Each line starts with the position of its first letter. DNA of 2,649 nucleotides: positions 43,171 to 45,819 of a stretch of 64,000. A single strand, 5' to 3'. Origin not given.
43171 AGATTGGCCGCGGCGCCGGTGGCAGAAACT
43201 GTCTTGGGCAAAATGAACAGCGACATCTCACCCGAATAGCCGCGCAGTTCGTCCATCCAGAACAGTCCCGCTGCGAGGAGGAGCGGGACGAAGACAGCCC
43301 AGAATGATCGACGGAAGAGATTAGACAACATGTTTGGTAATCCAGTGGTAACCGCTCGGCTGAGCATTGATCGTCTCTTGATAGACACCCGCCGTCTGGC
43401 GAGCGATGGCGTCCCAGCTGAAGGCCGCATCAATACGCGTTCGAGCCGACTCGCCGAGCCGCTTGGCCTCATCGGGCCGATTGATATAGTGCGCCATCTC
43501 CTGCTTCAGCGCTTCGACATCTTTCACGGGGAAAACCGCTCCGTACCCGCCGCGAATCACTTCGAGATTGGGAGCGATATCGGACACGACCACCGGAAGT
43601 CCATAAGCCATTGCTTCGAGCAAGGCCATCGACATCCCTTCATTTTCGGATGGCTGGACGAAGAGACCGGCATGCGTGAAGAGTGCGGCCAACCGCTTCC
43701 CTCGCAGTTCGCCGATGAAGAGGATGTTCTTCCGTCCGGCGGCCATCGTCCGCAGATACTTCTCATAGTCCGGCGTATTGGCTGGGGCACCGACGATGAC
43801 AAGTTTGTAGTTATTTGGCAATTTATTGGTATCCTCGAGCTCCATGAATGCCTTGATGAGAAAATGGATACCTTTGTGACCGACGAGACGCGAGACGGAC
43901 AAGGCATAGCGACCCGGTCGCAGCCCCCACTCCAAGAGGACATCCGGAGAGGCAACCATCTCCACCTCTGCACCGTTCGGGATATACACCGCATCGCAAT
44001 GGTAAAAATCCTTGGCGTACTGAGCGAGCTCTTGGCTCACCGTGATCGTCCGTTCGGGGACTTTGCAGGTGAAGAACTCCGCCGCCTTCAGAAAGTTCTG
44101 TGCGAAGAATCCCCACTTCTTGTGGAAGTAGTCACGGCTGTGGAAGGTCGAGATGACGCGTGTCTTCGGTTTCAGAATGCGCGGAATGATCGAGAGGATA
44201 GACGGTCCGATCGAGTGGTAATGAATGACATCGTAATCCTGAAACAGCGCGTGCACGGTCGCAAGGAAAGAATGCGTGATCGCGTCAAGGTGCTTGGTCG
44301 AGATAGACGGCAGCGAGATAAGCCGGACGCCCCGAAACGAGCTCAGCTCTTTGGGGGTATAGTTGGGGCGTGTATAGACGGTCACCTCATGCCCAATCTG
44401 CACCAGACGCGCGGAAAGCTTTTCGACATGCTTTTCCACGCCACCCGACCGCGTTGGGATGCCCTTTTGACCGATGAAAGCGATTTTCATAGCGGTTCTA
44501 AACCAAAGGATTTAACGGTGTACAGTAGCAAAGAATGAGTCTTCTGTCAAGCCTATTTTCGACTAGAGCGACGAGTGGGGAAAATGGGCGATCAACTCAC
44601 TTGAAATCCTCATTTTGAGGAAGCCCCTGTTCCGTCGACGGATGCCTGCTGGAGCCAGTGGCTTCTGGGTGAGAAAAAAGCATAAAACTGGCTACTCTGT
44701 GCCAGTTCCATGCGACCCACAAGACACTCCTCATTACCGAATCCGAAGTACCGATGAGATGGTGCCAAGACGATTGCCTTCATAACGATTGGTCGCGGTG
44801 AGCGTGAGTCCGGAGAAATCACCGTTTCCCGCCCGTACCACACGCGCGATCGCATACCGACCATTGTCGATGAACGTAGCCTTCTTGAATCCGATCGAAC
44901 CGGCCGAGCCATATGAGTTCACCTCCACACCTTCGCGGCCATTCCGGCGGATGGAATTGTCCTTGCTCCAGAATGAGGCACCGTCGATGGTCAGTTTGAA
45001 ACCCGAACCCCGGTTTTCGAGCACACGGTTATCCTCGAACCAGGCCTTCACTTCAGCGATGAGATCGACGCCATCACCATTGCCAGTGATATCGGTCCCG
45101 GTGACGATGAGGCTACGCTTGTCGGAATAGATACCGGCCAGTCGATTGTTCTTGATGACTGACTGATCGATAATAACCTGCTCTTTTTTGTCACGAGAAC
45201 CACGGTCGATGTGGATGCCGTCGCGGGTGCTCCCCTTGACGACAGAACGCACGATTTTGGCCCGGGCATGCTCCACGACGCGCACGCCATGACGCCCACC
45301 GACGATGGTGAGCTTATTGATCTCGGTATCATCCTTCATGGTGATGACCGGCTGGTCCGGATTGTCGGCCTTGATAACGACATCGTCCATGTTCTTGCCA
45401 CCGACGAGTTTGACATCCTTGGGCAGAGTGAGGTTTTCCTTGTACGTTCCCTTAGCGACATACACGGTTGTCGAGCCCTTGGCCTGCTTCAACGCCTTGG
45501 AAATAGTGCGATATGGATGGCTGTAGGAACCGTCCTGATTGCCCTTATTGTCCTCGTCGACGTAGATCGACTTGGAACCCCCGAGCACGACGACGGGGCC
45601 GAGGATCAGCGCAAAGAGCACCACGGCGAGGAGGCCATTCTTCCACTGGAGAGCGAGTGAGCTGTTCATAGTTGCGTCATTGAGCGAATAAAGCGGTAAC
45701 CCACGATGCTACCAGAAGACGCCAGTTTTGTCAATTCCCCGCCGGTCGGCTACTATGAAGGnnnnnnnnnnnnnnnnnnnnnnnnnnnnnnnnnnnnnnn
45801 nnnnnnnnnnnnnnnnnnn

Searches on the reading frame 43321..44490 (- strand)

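Call 25: search_protein_families(library=pfam, max_evalue=0.001, proteins=[window:43321-44490:-])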
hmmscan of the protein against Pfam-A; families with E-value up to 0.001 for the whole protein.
window:43321-44490:- (389 aa): 7 families
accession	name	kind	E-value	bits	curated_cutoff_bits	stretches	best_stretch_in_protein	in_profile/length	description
PF00534.26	Glycos_transf_1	-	1.6e-33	116.1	26.4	1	194-351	16-171/172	Glycosyl transferases group 1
PF13692.12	Glyco_trans_1_4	-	1e-25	91.1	27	1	196-336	4-140/142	Glycosyl transferases group 1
PF13439.12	Glyco_transf_4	-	3.5e-23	82.9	28.5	1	16-176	2-168/170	Glycosyltransferase Family 4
PF13579.12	Glyco_trans_4_4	-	1.3e-13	52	29.7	1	16-173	1-158/158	Glycosyl transferase 4-like domain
PF20706.3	GT4-conflict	-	1.5e-12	47.7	26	1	198-365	202-384/385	Family 4 Glycosyltransferase in conflict systems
PF13524.12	Glyco_trans_1_2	-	8.8e-10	39.1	25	1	226-365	13-141/144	Glycosyl transferase-like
PF09314.17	DUF1972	-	0.0001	22.4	25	1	4-174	5-185/186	Domain of unknown function (DUF1972)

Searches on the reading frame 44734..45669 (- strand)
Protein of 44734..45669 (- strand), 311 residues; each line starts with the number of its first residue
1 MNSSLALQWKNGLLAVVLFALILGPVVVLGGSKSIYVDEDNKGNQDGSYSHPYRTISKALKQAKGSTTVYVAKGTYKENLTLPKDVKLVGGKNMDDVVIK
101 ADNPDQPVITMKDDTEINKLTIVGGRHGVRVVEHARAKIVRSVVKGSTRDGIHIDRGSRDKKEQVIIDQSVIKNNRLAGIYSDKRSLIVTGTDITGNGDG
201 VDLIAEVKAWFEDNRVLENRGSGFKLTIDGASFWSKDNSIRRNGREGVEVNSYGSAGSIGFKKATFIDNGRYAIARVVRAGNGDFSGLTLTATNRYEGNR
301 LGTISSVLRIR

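Call 25: search_protein_families(library=pfam, max_evalue=0.001, proteins=[window:44734-45669:-])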
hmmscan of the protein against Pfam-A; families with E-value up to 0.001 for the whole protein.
window:44734-45669:- (311 aa): 4 families
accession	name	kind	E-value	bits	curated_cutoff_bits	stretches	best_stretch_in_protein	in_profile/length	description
PF13229.12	Beta_helix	-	4.4e-14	52.9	25.9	1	128-274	2-142/158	Right handed beta helix region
PF05048.19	NosD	-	2.6e-09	37.3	23.6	1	110-256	22-161/212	Periplasmic copper-binding protein (NosD)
PF07602.17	DUF1565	-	3.5e-09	36.8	20.3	1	43-103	5-74/257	Protein of unknown function (DUF1565)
PF12708.12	Pect-lyase_RHGA_epim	-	4e-05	24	27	1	55-248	20-212/213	Rhamnogalacturonase A/epimerase, pectate lyase-like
